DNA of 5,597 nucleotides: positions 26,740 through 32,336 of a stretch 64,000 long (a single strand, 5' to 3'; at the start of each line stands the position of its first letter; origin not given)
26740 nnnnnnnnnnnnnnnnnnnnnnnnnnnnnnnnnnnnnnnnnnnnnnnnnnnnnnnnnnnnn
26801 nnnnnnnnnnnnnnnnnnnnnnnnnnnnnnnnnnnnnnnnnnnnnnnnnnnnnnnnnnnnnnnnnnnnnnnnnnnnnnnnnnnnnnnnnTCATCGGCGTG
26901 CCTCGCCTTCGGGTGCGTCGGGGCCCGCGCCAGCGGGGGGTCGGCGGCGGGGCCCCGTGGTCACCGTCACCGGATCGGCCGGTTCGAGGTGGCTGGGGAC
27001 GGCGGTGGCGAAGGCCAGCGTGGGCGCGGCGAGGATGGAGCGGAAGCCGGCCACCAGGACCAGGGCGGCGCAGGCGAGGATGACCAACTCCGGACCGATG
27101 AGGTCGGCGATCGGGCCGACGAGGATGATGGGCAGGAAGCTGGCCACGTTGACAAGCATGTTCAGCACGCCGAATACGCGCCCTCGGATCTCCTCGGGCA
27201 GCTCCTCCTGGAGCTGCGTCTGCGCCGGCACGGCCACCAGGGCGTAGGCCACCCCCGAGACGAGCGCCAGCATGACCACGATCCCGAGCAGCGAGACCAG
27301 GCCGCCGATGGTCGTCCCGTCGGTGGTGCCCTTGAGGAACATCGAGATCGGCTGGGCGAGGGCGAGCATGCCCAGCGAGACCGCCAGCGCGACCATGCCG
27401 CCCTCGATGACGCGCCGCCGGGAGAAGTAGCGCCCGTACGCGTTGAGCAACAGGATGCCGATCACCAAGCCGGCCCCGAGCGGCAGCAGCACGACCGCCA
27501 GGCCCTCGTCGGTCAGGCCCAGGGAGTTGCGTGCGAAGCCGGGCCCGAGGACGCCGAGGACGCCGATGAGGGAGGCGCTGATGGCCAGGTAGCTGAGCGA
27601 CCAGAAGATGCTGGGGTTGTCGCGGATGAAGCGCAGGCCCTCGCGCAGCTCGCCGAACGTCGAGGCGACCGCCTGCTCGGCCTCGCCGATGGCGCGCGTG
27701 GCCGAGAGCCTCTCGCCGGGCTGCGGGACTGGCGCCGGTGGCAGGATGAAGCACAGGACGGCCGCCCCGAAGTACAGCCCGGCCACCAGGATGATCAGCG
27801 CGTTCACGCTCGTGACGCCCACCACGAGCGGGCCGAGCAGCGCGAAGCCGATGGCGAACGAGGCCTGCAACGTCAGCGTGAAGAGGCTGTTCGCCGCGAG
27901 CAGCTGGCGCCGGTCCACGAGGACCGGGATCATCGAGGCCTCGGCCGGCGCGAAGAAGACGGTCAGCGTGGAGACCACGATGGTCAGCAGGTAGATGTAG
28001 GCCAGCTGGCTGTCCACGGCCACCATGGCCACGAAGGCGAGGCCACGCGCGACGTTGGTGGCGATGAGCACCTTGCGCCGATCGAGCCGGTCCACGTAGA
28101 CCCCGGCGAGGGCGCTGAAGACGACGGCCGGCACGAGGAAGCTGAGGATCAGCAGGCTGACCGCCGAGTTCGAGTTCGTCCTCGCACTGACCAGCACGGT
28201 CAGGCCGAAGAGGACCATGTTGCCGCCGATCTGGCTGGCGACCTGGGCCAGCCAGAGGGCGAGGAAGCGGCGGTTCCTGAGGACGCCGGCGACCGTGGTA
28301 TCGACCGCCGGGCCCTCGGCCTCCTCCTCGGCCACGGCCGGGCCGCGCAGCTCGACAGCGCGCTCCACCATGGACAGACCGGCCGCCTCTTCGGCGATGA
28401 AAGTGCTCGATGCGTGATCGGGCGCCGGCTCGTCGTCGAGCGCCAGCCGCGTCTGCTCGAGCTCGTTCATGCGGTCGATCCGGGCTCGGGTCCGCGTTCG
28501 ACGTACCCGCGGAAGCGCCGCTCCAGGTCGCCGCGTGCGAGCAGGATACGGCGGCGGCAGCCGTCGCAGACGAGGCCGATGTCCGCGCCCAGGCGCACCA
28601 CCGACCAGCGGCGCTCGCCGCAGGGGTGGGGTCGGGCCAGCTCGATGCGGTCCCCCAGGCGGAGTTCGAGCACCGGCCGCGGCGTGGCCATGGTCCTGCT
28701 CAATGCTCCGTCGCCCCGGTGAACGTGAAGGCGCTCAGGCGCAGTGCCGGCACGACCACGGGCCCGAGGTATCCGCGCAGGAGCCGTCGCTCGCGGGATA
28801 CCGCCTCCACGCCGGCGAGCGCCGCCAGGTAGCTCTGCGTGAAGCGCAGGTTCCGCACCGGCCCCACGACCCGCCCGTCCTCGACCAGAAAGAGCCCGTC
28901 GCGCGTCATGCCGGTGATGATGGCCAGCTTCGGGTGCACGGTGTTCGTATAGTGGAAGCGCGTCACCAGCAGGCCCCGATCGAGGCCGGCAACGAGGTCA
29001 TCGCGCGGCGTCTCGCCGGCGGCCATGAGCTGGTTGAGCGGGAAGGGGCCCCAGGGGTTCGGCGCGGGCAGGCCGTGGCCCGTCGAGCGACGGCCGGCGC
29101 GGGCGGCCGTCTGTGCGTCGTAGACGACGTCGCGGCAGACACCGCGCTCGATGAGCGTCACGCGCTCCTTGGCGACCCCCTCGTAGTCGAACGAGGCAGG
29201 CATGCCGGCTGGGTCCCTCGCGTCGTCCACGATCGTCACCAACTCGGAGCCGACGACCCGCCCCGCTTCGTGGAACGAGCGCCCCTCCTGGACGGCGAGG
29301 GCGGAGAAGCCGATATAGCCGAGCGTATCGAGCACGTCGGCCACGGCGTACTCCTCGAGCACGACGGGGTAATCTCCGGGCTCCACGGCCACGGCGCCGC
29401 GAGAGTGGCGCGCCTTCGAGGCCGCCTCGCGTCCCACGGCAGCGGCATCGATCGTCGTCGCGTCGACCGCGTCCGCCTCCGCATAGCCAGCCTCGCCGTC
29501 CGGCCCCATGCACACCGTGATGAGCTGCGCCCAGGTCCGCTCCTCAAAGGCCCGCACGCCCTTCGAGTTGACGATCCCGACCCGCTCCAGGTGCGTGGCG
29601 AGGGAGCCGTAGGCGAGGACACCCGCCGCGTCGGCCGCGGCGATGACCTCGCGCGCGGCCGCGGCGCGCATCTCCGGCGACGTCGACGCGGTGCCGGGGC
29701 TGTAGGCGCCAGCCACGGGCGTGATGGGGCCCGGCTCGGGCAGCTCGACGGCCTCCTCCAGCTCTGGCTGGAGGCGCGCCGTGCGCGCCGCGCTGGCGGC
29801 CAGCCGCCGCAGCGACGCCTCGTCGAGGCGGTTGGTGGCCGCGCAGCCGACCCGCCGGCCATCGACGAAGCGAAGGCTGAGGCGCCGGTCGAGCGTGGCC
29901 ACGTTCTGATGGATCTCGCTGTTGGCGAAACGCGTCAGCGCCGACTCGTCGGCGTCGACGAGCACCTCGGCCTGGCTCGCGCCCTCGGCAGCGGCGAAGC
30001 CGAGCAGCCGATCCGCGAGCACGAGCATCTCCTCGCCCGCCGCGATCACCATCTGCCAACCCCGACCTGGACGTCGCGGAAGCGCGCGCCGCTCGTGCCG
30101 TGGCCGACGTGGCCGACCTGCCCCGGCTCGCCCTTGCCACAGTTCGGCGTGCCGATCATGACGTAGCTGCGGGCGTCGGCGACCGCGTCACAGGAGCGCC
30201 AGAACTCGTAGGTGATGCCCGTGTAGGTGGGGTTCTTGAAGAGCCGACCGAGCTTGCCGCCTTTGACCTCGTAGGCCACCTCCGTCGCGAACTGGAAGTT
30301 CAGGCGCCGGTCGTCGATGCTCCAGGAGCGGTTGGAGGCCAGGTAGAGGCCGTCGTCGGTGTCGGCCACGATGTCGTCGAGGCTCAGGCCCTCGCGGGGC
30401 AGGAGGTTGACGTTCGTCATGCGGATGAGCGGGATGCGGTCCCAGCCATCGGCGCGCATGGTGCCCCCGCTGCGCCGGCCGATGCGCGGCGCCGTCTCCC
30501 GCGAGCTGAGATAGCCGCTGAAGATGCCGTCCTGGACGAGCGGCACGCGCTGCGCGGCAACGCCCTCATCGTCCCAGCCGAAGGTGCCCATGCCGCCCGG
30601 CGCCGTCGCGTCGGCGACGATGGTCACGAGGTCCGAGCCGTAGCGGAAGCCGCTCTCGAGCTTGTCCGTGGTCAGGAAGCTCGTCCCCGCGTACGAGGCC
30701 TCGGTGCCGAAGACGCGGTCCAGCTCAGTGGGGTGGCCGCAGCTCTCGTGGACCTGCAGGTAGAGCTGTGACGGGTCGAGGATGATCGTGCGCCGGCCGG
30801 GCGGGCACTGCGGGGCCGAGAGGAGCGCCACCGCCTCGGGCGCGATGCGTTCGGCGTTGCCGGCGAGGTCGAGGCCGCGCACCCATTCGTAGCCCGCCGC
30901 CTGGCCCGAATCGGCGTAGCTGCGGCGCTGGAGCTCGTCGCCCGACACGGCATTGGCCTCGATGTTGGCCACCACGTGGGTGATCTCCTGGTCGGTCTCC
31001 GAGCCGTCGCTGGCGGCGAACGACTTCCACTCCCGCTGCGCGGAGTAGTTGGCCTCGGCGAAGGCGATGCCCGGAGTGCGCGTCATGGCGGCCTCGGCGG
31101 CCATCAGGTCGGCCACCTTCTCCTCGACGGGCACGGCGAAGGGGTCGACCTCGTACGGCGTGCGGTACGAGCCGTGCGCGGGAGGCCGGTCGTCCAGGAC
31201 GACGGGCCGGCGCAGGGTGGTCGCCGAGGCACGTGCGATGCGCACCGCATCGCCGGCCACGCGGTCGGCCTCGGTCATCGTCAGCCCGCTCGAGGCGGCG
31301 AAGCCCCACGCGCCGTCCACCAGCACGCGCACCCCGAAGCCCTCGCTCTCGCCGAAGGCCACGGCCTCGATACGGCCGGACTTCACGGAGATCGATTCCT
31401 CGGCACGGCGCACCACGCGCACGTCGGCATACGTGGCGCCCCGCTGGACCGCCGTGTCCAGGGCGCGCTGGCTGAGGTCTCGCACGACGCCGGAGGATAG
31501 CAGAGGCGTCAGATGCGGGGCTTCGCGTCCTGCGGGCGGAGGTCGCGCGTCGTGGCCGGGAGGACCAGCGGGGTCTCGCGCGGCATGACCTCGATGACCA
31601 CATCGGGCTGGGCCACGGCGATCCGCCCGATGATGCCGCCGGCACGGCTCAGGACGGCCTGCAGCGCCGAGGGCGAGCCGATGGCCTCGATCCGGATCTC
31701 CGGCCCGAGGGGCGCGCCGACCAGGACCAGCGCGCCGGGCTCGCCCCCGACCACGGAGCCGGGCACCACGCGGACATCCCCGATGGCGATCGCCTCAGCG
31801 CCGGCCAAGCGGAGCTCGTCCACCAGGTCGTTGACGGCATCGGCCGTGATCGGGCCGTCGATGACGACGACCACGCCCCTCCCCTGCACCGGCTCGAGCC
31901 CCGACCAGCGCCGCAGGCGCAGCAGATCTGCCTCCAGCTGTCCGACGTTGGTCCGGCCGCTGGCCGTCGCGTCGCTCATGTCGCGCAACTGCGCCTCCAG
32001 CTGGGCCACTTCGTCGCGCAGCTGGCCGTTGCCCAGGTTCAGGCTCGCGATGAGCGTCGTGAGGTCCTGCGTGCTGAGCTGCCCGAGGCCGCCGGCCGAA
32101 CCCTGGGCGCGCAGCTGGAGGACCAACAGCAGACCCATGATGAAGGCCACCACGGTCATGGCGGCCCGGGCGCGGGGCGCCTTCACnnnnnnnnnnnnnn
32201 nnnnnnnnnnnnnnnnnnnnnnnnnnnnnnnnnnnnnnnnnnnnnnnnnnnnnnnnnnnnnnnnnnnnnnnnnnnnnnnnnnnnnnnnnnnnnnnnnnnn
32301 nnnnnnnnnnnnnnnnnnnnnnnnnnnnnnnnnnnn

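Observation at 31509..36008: Translationally coupled operon: anchored family-5 SBP, secreted HExxH peptidase and two DUF881 paralogues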

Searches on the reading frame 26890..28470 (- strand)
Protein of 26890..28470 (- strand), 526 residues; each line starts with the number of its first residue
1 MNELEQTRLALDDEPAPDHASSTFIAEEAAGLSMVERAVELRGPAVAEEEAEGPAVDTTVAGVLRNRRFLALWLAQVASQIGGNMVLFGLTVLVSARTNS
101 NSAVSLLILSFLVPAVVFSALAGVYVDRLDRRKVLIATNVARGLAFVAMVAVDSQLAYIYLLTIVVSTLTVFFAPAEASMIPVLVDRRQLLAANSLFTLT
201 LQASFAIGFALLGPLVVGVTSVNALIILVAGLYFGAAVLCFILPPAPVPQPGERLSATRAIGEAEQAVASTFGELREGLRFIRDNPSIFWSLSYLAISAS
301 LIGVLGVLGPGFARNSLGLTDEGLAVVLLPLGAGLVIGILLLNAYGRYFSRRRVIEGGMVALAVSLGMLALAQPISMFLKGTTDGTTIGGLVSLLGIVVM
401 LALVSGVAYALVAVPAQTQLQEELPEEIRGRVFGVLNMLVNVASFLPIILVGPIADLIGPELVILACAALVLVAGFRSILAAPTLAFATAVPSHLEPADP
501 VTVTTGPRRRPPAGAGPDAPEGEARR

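Call 5: search_protein_families(library=pfam, proteins=[window:26890-28470:-], max_evalue=0.01)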
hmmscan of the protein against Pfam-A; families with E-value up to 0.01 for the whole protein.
window:26890-28470:- (526 aa): 2 families
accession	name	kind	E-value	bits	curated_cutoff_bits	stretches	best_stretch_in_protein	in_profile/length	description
PF07690.21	MFS_1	-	5.3e-30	104.9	33.4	1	72-446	1-345/347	Major Facilitator Superfamily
PF05977.19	MFS_3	-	1.1e-13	51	27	1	64-494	7-407/524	Transmembrane secretion effector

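Call 41: search_protein_families(library=ncbifam, proteins=[window:26890-28470:-], max_evalue=0.001)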
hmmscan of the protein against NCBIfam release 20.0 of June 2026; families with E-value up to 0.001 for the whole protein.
window:26890-28470:- (526 aa): 13 families
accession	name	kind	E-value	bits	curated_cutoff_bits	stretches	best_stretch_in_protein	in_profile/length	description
TIGR00900.1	2A0121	subfamily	1.2e-49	169.6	319.6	1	69-459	1-364/364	H+ Antiporter protein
NF006386.0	PRK08633.1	equivalog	1.3e-16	59.5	1221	1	85-484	30-412/1147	acyl-[ACP]--phospholipid O-acyltransferase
NF000154.1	macrolide_MefEN2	exception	3.2e-15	56.3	800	1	74-233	13-176/401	macrolide efflux MFS transporter Mef(En2)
NF000245.1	macrolide_MefA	exception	1.3e-14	54.1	675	1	67-472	9-387/405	macrolide efflux MFS transporter Mef(A)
NF005291.0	PRK06814.1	equivalog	7.6e-14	50.6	1349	1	63-455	7-394/1140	acyl-[ACP]--phospholipid O-acyltransferase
NF052575.1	MFS_efflux_Tap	equivalog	1.3e-12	47.5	625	2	69-379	7-312/401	multidrug efflux MFS transporter Tap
NF012178.0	tet_MFS_V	exception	2.3e-10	40.2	640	1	76-482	16-391/409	tetracycline efflux MFS transporter Tet(V)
NF000246.1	macrolide_MefC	exception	6.3e-10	38.7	870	1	68-478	9-392/407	macrolide efflux MFS transporter Mef(C)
NF000051.1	macrolide_MefB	exception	6.5e-09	35.2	800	1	67-475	9-390/409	macrolide efflux MFS transporter Mef(B)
NF008397.0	PRK11195.1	equivalog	1.3e-08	34.4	297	1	67-423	3-335/414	lysophospholipid transporter LplT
NF007792.0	PRK10489.1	equivalog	8.4e-08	31.6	324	1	65-485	15-402/419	enterobactin transporter EntS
TIGR00880.1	2_A_01_02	superfamily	7.5e-06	26.1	131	1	106-245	2-140/141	multidrug resistance protein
TIGR00883.1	2A0106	subfamily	0.00035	19.8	443.45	1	57-184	211-343/400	metabolite/H+ symporter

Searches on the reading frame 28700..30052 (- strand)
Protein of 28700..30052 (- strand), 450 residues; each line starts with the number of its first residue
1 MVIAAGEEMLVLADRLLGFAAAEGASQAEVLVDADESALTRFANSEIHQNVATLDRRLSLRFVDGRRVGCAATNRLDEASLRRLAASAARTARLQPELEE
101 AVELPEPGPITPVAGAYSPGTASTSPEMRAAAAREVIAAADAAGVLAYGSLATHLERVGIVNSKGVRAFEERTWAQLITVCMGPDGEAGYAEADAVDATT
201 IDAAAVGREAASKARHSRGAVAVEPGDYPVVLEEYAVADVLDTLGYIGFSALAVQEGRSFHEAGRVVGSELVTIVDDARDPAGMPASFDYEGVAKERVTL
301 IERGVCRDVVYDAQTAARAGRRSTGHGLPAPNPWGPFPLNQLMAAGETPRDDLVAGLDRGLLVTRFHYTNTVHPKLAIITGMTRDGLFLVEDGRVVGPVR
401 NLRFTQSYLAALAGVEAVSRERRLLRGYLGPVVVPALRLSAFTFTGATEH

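Call 5: search_protein_families(library=pfam, proteins=[window:28700-30052:-], max_evalue=0.01)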
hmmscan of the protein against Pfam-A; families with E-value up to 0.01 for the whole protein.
window:28700-30052:- (450 aa): 3 families
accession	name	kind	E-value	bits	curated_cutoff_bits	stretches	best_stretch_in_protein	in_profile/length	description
PF19289.4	PmbA_TldD_3rd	-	7.3e-42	143.4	22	1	225-446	1-220/220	PmbA/TldA metallopeptidase C-terminal domain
PF01523.21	PmbA_TldD_1st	-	1.8e-07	31.6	20.9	1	28-92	1-65/65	PmbA/TldA metallopeptidase domain 1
PF19290.4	PmbA_TldD_2nd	-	0.00019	22.3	20.9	1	127-216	9-107/109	PmbA/TldA metallopeptidase central domain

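Call 6: search_protein_families(library=ncbifam, proteins=[window:28700-30052:-], max_evalue=0.01)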
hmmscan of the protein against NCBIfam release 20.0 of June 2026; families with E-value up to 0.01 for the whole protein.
window:28700-30052:- (450 aa): 3 families
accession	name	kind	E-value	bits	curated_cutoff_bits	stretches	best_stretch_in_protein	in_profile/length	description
NF040952.1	Arch_mtprotase_TldD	equivalog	2.8e-11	42.8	635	1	221-430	209-420/443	zinc metalloprotease TldD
NF008006.0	PRK10735.1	equivalog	1.1e-10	40.6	513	1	183-424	203-447/481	metalloprotease TldD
NF008268.0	PRK11040.1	equivalog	0.00069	18.4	438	1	190-401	201-404/446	metalloprotease PmbA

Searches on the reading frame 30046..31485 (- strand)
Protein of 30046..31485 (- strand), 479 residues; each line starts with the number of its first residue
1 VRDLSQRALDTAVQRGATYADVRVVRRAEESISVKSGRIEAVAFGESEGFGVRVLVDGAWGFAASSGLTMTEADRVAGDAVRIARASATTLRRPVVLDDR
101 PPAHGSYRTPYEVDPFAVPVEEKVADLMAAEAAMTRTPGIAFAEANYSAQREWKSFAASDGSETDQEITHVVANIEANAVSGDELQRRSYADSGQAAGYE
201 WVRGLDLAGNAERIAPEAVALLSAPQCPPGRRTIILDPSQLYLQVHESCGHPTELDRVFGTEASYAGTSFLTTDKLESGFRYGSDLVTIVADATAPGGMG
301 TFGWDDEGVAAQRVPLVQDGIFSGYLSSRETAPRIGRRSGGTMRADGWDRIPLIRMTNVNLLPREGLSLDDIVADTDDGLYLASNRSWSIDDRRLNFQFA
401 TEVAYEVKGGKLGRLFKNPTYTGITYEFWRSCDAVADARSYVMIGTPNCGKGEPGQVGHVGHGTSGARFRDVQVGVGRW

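Call 5: search_protein_families(library=pfam, proteins=[window:30046-31485:-], max_evalue=0.01)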
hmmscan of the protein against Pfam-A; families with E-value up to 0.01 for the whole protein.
window:30046-31485:- (479 aa): 3 families
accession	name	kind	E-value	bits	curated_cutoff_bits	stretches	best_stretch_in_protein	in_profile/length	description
PF19289.4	PmbA_TldD_3rd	-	5.5e-36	124.2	22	1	230-447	2-209/220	PmbA/TldA metallopeptidase C-terminal domain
PF01523.21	PmbA_TldD_1st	-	8.5e-15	55.1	20.9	1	20-84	1-65/65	PmbA/TldA metallopeptidase domain 1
PF19290.4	PmbA_TldD_2nd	-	4.5e-08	33.9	20.9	1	114-220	2-107/109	PmbA/TldA metallopeptidase central domain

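Call 6: search_protein_families(library=ncbifam, proteins=[window:30046-31485:-], max_evalue=0.01)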
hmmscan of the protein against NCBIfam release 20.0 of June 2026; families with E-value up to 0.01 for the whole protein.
window:30046-31485:- (479 aa): 3 families
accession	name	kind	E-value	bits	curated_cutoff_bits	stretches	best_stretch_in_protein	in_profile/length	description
NF040952.1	Arch_mtprotase_TldD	equivalog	1.7e-45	155.6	635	1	8-475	3-443/443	zinc metalloprotease TldD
NF008006.0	PRK10735.1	equivalog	4.4e-25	88.1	513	1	9-475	25-478/481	metalloprotease TldD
NF008268.0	PRK11040.1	equivalog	7.1e-06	25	438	0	7-87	20-99/446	metalloprotease PmbA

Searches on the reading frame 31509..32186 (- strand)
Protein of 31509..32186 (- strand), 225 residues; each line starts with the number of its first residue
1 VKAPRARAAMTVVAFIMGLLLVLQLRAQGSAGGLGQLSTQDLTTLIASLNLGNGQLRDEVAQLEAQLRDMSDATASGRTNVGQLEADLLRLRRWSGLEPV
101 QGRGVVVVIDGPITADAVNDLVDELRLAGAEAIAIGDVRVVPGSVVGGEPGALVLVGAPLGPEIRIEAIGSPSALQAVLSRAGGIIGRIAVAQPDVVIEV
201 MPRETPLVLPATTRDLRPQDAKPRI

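Call 5: search_protein_families(library=pfam, proteins=[window:31509-32186:-], max_evalue=0.01)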
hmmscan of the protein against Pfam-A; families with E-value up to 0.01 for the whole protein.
window:31509-32186:- (225 aa): 1 family
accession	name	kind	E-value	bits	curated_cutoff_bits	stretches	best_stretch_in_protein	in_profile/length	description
PF05949.17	DUF881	-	4.2e-21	75.8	25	1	90-221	4-145/146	Bacterial protein of unknown function (DUF881)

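Call 6: search_protein_families(library=ncbifam, proteins=[window:31509-32186:-], max_evalue=0.01)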
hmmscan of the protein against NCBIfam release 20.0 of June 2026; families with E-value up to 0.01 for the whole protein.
window:31509-32186:- (225 aa): 0 families
